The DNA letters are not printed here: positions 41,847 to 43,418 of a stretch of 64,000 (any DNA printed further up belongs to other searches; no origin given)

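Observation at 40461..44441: Four-gene cluster: wHTH/coiled-coil protein – membrane protein – P-loop NTPase – large TPR protein (candidate uncharacterised signalling or defence module)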

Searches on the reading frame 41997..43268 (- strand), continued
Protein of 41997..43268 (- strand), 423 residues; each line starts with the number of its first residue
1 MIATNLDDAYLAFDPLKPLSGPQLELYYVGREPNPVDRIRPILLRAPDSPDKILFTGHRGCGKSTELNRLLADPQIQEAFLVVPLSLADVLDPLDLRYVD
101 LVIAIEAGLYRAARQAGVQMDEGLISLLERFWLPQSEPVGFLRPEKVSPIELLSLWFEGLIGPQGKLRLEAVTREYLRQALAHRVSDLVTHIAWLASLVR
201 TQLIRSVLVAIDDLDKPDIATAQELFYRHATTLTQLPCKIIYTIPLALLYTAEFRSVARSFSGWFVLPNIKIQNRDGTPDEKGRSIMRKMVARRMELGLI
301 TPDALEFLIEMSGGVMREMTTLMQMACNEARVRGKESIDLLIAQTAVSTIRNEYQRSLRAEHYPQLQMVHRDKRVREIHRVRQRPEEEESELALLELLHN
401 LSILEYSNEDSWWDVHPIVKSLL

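Call 27: predict_structure(alignment_id=A1)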
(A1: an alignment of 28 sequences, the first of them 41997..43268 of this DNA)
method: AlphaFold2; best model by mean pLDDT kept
length: 423 residues; sequences in the alignment: 28
mean_pLDDT: 90.2   pTM: 0.89
mean pLDDT of the five models: 90.2, 90.2, 89.2, 88.1, 87.2
residues with pLDDT >= 90: 281; 70-90: 121; 50-70: 18; < 50: 3
segments of 3 or more residues with pLDDT < 50: 380-382
pLDDT, mean of each block of 10 residues (from residue 1): 94 92 91 87 93 93 94 96 93 90 95 94 89 82 70 86 86 91 92 96 97 89 89 93 91 85 92 92 96 97 98 96 98 97 97 92 92 72 62 87 82 93 89
secondary structure, 60 per line:
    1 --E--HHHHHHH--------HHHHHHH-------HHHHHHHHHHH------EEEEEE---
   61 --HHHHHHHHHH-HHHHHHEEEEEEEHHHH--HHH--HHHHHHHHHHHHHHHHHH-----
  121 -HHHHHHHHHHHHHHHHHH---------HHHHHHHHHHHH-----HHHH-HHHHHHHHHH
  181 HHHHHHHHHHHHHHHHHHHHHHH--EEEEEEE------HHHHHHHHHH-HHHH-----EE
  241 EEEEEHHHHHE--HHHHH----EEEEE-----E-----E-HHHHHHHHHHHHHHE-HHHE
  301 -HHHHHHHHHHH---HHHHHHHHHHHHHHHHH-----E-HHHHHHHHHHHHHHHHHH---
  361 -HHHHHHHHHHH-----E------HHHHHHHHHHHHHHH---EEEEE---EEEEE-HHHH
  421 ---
elements in order: H6-12 H21-27 H35-45 E52-57 H63-72 H74-79 E80-86 H87-90 H98-115 H122-139 H149-160 H166-169 H171-203 E206-212 H219-228 H230-233 E239-245 H246-250 H254-258 E263-267 H281-294 H302-312 H316-332 H340-357 H362-372 H385-399 E403-407 E411-415 H417-420
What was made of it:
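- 41997..43268 (-): 423-aa P-loop NTPase: AAA+ core with a ~100-residue helical insert, a lid, and a C-terminal winged helix. It is the core component. The AF2 model has pLDDT 90.2 (call 27).
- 42009..42185 (-): C-terminal winged-helix domain of the NTPase (residues ~362-420), with the motif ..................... Secondary structure H-H-E-E in the model (call 27).
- On STAND NTPase superfamily: The AF2 model (pLDDT 90) has this layout (call 27).
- On KAP NTPases: The ~100-residue insert is modelled as soluble helices (call 27).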

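Call 32: fold_search(model_id=the predicted structure, library=pdb)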
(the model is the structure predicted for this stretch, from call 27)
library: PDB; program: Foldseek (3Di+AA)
matches with E <= 10: 1173; with E <= 0.001: 143
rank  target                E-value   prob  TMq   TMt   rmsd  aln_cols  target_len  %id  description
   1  1fnn_A                1.6e-06  1.00  0.43  0.47  12.5       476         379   11  CRYSTAL STRUCTURE OF CDC6P FROM PYROBACULUM AEROPHILUM (released 2000-10-04)
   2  2qby_A                1.7e-06  1.00  0.49  0.56   9.5       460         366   12  Crystal structure of a heterodimer of Cdc6/Orc1 initiators bound to origin DNA (from S. solfataricus) (released 2007-09-11)
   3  8vcj_C                1.7e-06  1.00  0.37  0.39  13.8       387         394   14  CryoEM structure of the TnsC(1-503)-TnsD(1-318)-DNA complex in a 7:2:1 stoichiometry from E. coli Tn7 bound to ATPgS a (released 2024-07-31)
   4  8glw_G                1.7e-06  1.00  0.35  0.37  14.1       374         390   13  CryoEM structure of the TnsC(1-503)-TnsD(1-318)-DNA complex in a 7:2:1 stoichiometry from E. coli Tn7 (released 2024-07-31)
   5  8glw_C                1.7e-06  1.00  0.38  0.40  13.6       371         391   13  CryoEM structure of the TnsC(1-503)-TnsD(1-318)-DNA complex in a 7:2:1 stoichiometry from E. coli Tn7 (released 2024-07-31)
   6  8glu_G                1.7e-06  1.00  0.37  0.38  13.9       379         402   13  CryoEM structure of TnsC(1-503) bound to TnsD(1-318) from E.coli Tn7 (released 2024-07-31)
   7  1w5t_C                3.1e-06  1.00  0.40  0.43  13.8       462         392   12  Structure of the Aeropyrum Pernix ORC2 protein (ADPNP-ADP complexes) (released 2004-10-05)
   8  8glu_F                3.3e-06  1.00  0.39  0.40   5.9       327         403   15  CryoEM structure of TnsC(1-503) bound to TnsD(1-318) from E.coli Tn7 (released 2024-07-31)
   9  2v1u_A                5.8e-06  1.00  0.43  0.46  12.5       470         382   15  STRUCTURE OF THE AEROPYRUM PERNIX ORC1 PROTEIN IN COMPLEX WITH DNA (released 2007-09-18)
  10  8vcj_G                5.8e-06  1.00  0.37  0.39  14.6       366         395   12  CryoEM structure of the TnsC(1-503)-TnsD(1-318)-DNA complex in a 7:2:1 stoichiometry from E. coli Tn7 bound to ATPgS a (released 2024-07-31)
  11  1w5t_A                6.2e-06  1.00  0.44  0.47   9.5       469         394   11  Structure of the Aeropyrum Pernix ORC2 protein (ADPNP-ADP complexes) (released 2004-10-05)
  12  8efv_C                6.8e-06  1.00  0.34  0.45   8.0       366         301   14  Structure of single homo-hexameric Holliday junction ATP-dependent DNA helicase RuvB motor (released 2023-05-10)
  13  1in4                  1.0e-05  1.00  0.35  0.47   8.9       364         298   13  THERMOTOGA MARITIMA RUVB HOLLIDAY JUNCTION BRANCH MIGRATION MOTOR (released 2001-08-08)
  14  7mcs_B                1.3e-05  1.00  0.36  0.37  14.1       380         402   14  Cryo-electron microscopy structure of TnsC(1-503)A225V bound to DNA (released 2022-02-23)
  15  7tjh_I                1.4e-05  1.00  0.39  0.43  15.2       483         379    9  S. cerevisiae ORC bound to 84 bp ARS1 DNA and Cdc6 (state 1) with flexible Orc6 N-terminal domain (released 2022-10-05)
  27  2a5y_C                4.3e-05  1.00  0.41  0.45  11.0       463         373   14  Structure of a CED-4/CED-9 complex (released 2005-10-11)
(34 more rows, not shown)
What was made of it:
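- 41997..43268 (-): Foldseek best matches are Cdc6/Orc1, TnsC, RuvB and CED-4 (call 32).
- On STAND NTPase superfamily: CED-4 (2a5y) matches at E 4e-5 (call 32).
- On ORC/Cdc6-type AAA+ initiators: 1fnn, 2qby, 1w5t and 2v1u are among the top matches, at E 1.6e-6 to 6e-6 and TM 0.40-0.56 (call 32).
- Closest known: ORC/Cdc6-type AAA+ initiators and the transposition ATPase TnsC. Same: They are the best structural matches: 1fnn, 2qby, 1w5t and 8vcj, at E about 2e-6 (call 32).
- The NTPase model has pLDDT 90 and best matches Cdc6/Orc1, TnsC, RuvB and CED-4 (calls 27, 32).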

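Call 37: search_protein_representatives(alignment_id=A1)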
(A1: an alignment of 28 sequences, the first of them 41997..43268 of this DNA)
Query: 28 sequences, 410 profile positions. Proteins with E-value up to 0.001 (for the whole library): 5301; up to 1e-10: 3807; up to 1e-30: 1628. The best 150 are listed.
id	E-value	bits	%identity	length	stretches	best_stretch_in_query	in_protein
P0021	4.3e-161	552.8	-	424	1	3-407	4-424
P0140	2.8e-160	550.1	-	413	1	1-409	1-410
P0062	3.6e-146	503.7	-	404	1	1-407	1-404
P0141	8.9e-141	485.9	-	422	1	1-409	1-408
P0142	1.6e-137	475.2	-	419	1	2-408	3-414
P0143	3.6e-134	464.1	-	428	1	2-408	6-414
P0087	1.4e-132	458.9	-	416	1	1-409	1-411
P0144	6.6e-131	453.4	-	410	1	1-408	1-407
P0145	1.7e-130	452.0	-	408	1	1-408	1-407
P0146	2.6e-130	451.4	-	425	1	1-409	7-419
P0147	6.6e-130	450.1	-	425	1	2-409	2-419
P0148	2.7e-129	448.1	-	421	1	1-409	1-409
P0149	3.3e-128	444.5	-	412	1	2-409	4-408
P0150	2.4e-124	431.8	-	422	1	3-409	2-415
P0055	4.8e-123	427.5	-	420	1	1-408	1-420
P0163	5.5e-114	397.6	-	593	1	5-409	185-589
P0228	2.1e-93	329.9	-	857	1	9-405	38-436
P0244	1.3e-89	317.4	-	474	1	2-408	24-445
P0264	3.0e-86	306.3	-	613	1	2-407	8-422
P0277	1.8e-84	300.4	-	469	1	3-409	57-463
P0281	6.2e-84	298.7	-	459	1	19-409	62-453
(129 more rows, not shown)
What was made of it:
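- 41997..43268 (-): The family has 1,628 clusters at E<=1e-30 (call 37).
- The shorter entries look like fragments, and P0163, P0228 and P0264 are longer (call 37).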

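Call 39: search_protein_families(library=pfam, proteins=[P0228, P0264, P0163, P0244, P0277, P0281], max_evalue=0.01)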
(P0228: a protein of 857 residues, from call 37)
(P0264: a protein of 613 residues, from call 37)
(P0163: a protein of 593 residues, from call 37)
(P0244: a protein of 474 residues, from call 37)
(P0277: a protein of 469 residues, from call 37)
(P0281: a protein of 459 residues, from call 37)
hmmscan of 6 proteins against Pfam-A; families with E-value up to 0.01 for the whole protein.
P0228 (857 aa): 15 families
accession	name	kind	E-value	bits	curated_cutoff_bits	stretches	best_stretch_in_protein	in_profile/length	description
PF13304.12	AAA_21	-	2.3e-16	61.2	27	1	487-743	3-303/304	AAA domain, putative AbiEii toxin, Type IV TA system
PF13175.12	AAA_15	-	6.1e-16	59.4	32.1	2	644-743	291-374/374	AAA ATPase domain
PF13476.12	AAA_23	-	3.4e-10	41.3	27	1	463-509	1-45/201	AAA domain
PF02463.25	SMC_N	-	2.4e-08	34.1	40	1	461-506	2-49/220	RecF/RecN/SMC N terminal domain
PF13555.12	AAA_29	-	5.1e-07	29.8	27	1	463-500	3-39/61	P-loop containing region of AAA domain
PF00005.33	ABC_tran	-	6.5e-06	27.2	25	0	483-504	11-32/137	ABC transporter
PF13401.12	AAA_22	-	0.00034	21.4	27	0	81-105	8-32/130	AAA domain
PF01580.24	FtsK_SpoIIIE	-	0.0013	18.6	24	0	470-504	24-60/221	FtsK/SpoIIIE family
PF00004.35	AAA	-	0.0015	19.4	21.2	0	81-101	1-21/131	ATPase family associated with various cellular activities (AAA)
PF05729.18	NACHT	-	0.0015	18.8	26.7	0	485-507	2-24/167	NACHT domain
PF13238.12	AAA_18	-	0.0022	18.9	29.4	0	487-523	2-42/128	AAA domain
PF07693.20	KAP_NTPase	-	0.0034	17.1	20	0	70-244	10-162/293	KAP family P-loop domain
PF13521.12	AAA_28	-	0.0051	17.5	27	0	80-101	1-22/164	AAA domain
PF03193.22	RsgA_GTPase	-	0.0057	16.9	30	0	79-101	107-129/174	RsgA GTPase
PF07728.20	AAA_5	-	0.0088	16.5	22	0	81-112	2-32/139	AAA domain (dynein-related subfamily)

P0264 (613 aa): 12 families
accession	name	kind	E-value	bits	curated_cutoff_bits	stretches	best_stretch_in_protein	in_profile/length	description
PF00515.34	TPR_1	-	4.4e-19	67.9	27.8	2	504-537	1-34/34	Tetratricopeptide repeat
PF07719.23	TPR_2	-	6.6e-19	66.9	27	3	504-534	1-31/34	Tetratricopeptide repeat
PF13181.12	TPR_8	-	1.6e-17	62.5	25.7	2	578-607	4-33/34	Tetratricopeptide repeat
PF13414.12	TPR_11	-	2.1e-14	53.4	26.8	1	511-552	1-42/42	TPR repeat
PF13431.12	TPR_17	-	2.3e-08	34.1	24.4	1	526-557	1-32/34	Tetratricopeptide repeat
PF13424.12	TPR_12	-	2.6e-08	34.4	30.1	2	505-569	4-76/77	Tetratricopeptide repeat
PF23914.1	TPR_CcmH_CycH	-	1.6e-07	31.8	42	0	502-573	48-122/158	Cytochrome c-type biogenesis protein H TPR domain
PF13176.12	TPR_7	-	2.9e-07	30.5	27.9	0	579-601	3-25/36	Tetratricopeptide repeat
PF13428.12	TPR_14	-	3.5e-07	30.7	23.5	0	578-608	4-34/44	Tetratricopeptide repeat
PF13374.12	TPR_10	-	6.2e-06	26.5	27.5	0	538-568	2-32/42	Tetratricopeptide repeat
PF13432.12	TPR_16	-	2.3e-05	25.2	32.7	0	508-568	1-61/65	Tetratricopeptide repeat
PF25063.1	ARM_TT21_C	-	0.001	19.4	35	1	490-568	83-159/209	Tetratricopeptide repeat protein 21 C-terminal ARM domain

P0163 (593 aa): 1 family
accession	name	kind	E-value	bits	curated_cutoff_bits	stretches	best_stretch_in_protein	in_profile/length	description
PF13401.12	AAA_22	-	0.0018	19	27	0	232-399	8-104/130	AAA domain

P0244 (474 aa): 1 family
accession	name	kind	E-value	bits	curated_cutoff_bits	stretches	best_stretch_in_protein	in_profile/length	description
PF13173.12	AAA_14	-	0.0091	16.4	27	0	75-110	5-42/129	AAA domain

P0277 (469 aa): 2 families
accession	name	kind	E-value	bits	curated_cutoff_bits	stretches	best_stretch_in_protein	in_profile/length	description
PF13191.12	AAA_16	-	2.8e-05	25.1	32.6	1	88-263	12-144/167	AAA ATPase domain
PF13401.12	AAA_22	-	0.00018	22.3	27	0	104-271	8-104/130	AAA domain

P0281 (459 aa): 5 families
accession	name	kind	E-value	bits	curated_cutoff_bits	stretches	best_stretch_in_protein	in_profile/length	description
PF24389.1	ORC-CDC6-like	-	0.00011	21.6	27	1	65-124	14-63/571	ORC-CDC6-like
PF07693.20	KAP_NTPase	-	0.00029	20.6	20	1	94-262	20-171/293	KAP family P-loop domain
PF13401.12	AAA_22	-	0.00049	20.9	27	1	95-265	8-106/130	AAA domain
PF01637.24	ATPase_2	-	0.0011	19.2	33.2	1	86-254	14-122/225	ATPase domain predominantly from Archaea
PF13191.12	AAA_16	-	0.0021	19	32.6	1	95-256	27-146/167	AAA ATPase domain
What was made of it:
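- On STAND NTPase superfamily: The best tested homologue scored 25.1 bits for AAA_16 against a cut-off of 32.6 (call 39). Only one fused representative was seen, P0264 (call 39).
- On KAP NTPases: In call 39 it reached 20.6 bits on P0281, marginally over the 20-bit cut-off, and 17.1 bits on P0228.
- P0264 is an NTPase fused to TPR repeats (call 39).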

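Call 40: find_encoding_contigs(protein=P0007, flank=8000, max_places=2)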
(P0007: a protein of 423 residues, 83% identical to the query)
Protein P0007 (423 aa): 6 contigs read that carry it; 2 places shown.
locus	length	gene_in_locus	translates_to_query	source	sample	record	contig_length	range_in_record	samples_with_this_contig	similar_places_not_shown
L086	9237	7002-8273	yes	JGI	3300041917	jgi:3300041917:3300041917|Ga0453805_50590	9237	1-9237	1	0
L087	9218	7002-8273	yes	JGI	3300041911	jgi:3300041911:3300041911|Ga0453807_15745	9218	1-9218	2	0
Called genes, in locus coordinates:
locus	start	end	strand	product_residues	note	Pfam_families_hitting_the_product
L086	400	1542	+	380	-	PF08442:ATP-grasp_2, PF13549:ATP-grasp_5, PF24948:Citrate_synth_N, PF00549:Ligase_CoA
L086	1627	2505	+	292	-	PF02629:CoA_binding, PF00549:Ligase_CoA, PF13607:Succ_CoA_lig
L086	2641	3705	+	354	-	PF06032:S-Me-THD_N, PF20906:S-Me-THD_C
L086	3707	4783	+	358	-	PF26233:NicX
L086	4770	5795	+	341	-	PF26233:NicX, PF02073:Peptidase_M29 (weak)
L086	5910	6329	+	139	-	-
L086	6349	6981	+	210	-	-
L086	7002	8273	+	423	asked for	-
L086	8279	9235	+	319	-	?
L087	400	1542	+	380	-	PF08442:ATP-grasp_2, PF13549:ATP-grasp_5, PF24948:Citrate_synth_N, PF00549:Ligase_CoA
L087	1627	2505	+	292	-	PF02629:CoA_binding, PF00549:Ligase_CoA, PF13607:Succ_CoA_lig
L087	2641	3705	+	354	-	PF06032:S-Me-THD_N, PF20906:S-Me-THD_C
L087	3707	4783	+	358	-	PF26233:NicX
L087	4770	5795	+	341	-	PF26233:NicX, PF02073:Peptidase_M29 (weak)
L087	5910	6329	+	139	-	-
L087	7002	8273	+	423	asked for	-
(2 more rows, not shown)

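Call 41: find_encoding_contigs(protein=P0015, flank=8000, max_places=2)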
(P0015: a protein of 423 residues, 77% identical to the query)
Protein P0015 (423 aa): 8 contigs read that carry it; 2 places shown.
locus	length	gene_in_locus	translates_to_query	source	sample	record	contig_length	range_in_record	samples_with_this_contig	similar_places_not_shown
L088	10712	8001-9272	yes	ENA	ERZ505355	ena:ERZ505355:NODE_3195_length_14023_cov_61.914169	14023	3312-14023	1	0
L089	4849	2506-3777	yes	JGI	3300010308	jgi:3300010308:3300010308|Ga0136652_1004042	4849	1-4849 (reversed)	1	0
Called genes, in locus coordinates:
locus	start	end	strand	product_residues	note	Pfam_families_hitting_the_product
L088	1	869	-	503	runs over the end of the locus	PF00005:ABC_tran, PF13175:AAA_15 (faint), PF13304:AAA_21 (faint), PF00005:ABC_tran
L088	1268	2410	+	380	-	PF02786:CPSase_L_D2 (weak), PF08442:ATP-grasp_2, PF13549:ATP-grasp_5, PF24948:Citrate_synth_N, PF00549:Ligase_CoA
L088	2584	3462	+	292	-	PF02629:CoA_binding, PF00549:Ligase_CoA, PF13607:Succ_CoA_lig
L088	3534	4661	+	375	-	PF06032:S-Me-THD_N, PF20906:S-Me-THD_C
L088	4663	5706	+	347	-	PF26233:NicX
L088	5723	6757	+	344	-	PF26233:NicX, PF02073:Peptidase_M29 (weak)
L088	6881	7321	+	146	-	-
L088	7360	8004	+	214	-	-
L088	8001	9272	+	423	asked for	-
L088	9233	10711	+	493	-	?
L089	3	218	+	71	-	?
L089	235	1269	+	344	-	PF26233:NicX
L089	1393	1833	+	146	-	-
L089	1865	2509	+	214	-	-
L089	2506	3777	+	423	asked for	-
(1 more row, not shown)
